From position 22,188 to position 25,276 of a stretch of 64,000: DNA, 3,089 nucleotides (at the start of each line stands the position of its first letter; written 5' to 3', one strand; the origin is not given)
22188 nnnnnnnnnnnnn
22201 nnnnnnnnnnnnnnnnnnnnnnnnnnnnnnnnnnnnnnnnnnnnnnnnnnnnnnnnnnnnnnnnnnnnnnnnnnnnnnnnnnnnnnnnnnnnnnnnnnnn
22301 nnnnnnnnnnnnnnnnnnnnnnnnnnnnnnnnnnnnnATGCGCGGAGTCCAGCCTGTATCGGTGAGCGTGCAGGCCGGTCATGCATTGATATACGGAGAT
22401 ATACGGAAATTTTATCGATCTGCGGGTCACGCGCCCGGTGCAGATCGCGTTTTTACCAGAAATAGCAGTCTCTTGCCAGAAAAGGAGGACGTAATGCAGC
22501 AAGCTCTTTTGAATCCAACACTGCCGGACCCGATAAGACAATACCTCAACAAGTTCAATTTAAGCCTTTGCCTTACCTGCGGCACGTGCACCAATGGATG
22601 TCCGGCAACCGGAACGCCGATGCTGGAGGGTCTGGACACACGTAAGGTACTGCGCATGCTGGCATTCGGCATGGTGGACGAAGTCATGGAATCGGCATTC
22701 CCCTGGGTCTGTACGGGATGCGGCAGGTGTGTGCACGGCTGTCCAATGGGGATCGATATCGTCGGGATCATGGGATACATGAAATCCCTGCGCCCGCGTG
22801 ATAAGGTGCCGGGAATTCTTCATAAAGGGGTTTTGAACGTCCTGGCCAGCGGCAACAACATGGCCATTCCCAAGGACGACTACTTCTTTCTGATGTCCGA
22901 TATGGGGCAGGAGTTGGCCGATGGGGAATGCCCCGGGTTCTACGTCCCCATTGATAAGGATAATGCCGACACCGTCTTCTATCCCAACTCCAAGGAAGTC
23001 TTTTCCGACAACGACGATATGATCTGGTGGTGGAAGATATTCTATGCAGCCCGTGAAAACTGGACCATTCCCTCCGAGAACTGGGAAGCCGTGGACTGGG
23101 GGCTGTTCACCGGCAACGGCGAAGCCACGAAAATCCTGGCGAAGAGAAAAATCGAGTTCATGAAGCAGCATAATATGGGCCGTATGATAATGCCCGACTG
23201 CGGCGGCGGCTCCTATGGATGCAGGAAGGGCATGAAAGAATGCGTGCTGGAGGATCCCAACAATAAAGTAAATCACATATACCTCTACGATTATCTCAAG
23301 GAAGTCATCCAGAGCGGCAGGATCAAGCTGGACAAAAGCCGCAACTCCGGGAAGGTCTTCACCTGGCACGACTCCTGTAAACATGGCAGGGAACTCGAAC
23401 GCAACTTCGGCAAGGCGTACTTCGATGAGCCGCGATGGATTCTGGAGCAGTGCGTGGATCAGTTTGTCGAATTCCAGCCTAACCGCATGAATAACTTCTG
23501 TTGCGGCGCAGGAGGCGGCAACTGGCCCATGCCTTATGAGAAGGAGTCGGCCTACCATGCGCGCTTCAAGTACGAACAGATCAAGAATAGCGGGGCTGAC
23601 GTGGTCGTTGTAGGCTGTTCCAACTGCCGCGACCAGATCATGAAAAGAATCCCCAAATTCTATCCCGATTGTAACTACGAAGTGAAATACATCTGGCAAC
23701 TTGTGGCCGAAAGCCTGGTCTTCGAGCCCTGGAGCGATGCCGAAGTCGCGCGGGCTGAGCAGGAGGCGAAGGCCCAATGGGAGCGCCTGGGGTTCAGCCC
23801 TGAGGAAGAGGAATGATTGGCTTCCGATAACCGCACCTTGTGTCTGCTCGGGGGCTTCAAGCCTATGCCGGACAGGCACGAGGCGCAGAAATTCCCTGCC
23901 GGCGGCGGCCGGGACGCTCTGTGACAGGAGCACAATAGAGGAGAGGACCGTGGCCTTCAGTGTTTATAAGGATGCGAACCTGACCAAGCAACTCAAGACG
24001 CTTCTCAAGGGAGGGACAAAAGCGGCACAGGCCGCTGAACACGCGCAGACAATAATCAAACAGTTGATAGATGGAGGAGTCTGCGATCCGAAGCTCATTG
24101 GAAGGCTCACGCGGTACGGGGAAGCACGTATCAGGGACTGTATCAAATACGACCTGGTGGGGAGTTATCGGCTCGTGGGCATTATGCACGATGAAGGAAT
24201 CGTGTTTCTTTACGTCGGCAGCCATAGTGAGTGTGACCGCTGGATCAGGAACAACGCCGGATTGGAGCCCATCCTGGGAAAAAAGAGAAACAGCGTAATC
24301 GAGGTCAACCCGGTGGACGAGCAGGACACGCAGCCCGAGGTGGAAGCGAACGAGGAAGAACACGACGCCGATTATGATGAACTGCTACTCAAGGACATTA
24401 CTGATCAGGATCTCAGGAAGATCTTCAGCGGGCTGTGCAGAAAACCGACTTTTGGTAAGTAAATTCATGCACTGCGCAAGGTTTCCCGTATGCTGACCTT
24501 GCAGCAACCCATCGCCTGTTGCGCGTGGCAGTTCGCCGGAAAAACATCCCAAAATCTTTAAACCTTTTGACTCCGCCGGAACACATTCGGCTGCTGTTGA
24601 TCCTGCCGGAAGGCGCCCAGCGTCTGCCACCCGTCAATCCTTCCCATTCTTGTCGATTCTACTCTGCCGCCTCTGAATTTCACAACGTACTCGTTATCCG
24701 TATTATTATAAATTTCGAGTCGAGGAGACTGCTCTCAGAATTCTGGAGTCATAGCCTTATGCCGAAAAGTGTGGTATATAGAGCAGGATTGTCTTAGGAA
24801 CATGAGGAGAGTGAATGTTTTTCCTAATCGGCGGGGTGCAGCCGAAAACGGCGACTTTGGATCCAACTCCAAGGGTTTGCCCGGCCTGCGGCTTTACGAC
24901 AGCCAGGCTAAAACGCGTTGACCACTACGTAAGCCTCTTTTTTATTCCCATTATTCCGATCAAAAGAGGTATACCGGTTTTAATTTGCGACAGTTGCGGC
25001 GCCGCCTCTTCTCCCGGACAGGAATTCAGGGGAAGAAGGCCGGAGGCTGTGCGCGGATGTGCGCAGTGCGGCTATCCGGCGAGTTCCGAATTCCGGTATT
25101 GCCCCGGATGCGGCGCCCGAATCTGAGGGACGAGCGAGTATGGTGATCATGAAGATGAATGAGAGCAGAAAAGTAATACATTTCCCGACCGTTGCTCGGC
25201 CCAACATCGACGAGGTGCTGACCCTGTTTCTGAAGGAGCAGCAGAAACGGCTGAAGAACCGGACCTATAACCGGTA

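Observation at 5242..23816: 18.6-kb co-directional Hdr/MvhD/Nfn redox supercluster with an unusual subunit inventory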

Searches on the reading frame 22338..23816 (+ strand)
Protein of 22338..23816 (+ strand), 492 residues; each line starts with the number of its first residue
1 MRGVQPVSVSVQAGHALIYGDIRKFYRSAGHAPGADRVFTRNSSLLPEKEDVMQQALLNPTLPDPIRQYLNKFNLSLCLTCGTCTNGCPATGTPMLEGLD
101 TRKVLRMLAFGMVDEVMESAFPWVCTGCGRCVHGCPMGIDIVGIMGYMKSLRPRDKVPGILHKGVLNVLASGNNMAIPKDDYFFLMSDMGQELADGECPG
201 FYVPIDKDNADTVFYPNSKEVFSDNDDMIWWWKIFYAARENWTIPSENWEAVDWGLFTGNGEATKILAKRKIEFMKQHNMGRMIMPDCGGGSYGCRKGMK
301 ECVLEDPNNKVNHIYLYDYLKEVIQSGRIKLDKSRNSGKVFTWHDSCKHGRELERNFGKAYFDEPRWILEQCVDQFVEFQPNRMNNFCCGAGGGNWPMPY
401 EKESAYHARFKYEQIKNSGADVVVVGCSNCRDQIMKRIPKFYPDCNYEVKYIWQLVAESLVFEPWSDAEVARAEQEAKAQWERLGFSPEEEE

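Call 4: search_protein_families(library=pfam, proteins=[window:22338-23816:+], max_evalue=0.001)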
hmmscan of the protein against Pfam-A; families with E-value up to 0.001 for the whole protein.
window:22338-23816:+ (492 aa): 8 families
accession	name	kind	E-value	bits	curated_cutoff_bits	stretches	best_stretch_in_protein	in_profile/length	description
PF02754.22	CCG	-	2.1e-10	41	20.6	1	342-434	2-84/85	Cysteine-rich domain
PF13237.11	Fer4_10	-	7.1e-08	32.7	25.5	1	73-136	4-53/53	4Fe-4S dicluster domain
PF13534.11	Fer4_17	-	9e-08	33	22.2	1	78-140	2-61/61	4Fe-4S dicluster domain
PF13187.11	Fer4_9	-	5e-07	30.1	27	1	78-138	2-50/52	4Fe-4S dicluster domain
PF13183.11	Fer4_8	-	8.3e-07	29.9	27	1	75-139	2-68/68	4Fe-4S dicluster domain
PF12838.12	Fer4_7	-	1.1e-05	26.3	27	1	78-139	2-52/52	4Fe-4S dicluster domain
PF17179.9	Fer4_22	-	3.3e-05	25.1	27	0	118-139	74-95/95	4Fe-4S dicluster domain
PF12797.12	Fer4_2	-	0.00033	20.9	24.5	0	124-136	9-21/22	4Fe-4S binding domain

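Call 6: search_protein_families(library=ncbifam, proteins=[window:22338-23816:+], max_evalue=0.00001)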
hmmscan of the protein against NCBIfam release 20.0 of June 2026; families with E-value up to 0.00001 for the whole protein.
window:22338-23816:+ (492 aa): 8 families
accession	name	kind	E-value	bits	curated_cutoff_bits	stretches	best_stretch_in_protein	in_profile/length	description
NF045711.1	sulf_resp_HmcF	equivalog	7.2e-45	153.6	750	1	113-436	109-427/457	sulfate respiration complex iron-sulfur protein HmcF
NF045724.1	ferredox_TmcB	equivalog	1.2e-35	122.9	735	1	124-458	100-426/430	electron transfer complex ferredoxin TmcB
NF045796.1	DsrK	equivalog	2.7e-35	121.9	400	1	117-470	110-445/453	sulfate reduction electron transfer complex DsrMKJOP subunit DsrK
NF004898.0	PRK06259.1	equivalog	7.9e-20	70.9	385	1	258-458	310-486/488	fumarate reductase (CoM/CoB) subunit TfrB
NF045670.1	quin_L_LdhH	equivalog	8.2e-19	67.3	800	1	258-436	515-687/706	L-lactate dehydrogenase (quinone) large subunit LdhH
TIGR03290.1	CoB_CoM_SS_C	equivalog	1.7e-16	60.5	160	1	76-181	2-103/144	CoB--CoM heterodisulfide reductase subunit C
NF038018.1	qmoC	equivalog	6.8e-07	29.1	300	1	75-165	17-105/360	quinone-interacting membrane-bound oxidoreductase complex subunit QmoC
NF008369.0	PRK11168.1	equivalog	4.7e-06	25.7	278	0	71-144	6-79/401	anaerobic glycerol-3-phosphate dehydrogenase subunit C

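Call 88: search_solved_structures(query=window:22494-23816:+, max_evalue=0.001)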
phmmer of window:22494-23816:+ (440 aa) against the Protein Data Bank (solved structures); distinct sequences matched with E-value up to 0.001: 6.
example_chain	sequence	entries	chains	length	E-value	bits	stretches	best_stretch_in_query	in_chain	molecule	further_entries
9sfi_E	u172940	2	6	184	7.4e-11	44.4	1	21-128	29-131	H(2)/formate:CoB-CoM heterodisulfide,ferredoxin reductase subunit C2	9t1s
5odc_C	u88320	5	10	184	1e-10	43.9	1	22-111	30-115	Heterodisulfide reductase, subunit C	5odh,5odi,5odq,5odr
8rvv_C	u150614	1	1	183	2.2e-10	42.8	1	22-122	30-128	H(2):CoB-CoM heterodisulfide,ferredoxin reductase subunit C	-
8rvu_c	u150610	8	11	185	2.3e-10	42.8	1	22-122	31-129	H(2):CoB-CoM heterodisulfide,ferredoxin reductase subunit C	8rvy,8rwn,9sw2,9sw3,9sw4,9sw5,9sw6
9ojn_A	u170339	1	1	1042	2.7e-09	39.2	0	281-398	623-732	Iron-sulfur-binding reductase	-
7bkb_C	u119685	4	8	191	4.3e-09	38.6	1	20-126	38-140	CoB--CoM heterodisulfide reductase subunit C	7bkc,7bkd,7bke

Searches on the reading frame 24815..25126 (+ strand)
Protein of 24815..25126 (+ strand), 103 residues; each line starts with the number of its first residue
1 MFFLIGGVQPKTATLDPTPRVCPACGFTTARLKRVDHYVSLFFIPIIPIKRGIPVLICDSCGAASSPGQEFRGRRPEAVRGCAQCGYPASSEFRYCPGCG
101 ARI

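Call 23: search_protein_families(library=pfam, proteins=[window:24815-25126:+], max_evalue=0.0001)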
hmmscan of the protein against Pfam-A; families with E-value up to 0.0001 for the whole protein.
window:24815-25126:+ (103 aa): 4 families
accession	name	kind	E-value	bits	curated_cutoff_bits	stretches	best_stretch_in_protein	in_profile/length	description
PF17032.10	Zn_ribbon_15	-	8.5e-17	62.2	28.9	1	21-100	2-73/73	zinc-ribbon family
PF12773.13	DZR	-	2e-07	31.5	27.3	0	57-100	14-45/45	Double zinc ribbon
PF13240.11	Zn_Ribbon_1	-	7.1e-06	26.1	25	0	82-102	2-22/23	zinc-ribbon domain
PF13248.11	Zn_ribbon_3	-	4.4e-05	23.2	27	0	82-103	5-26/26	zinc-ribbon domain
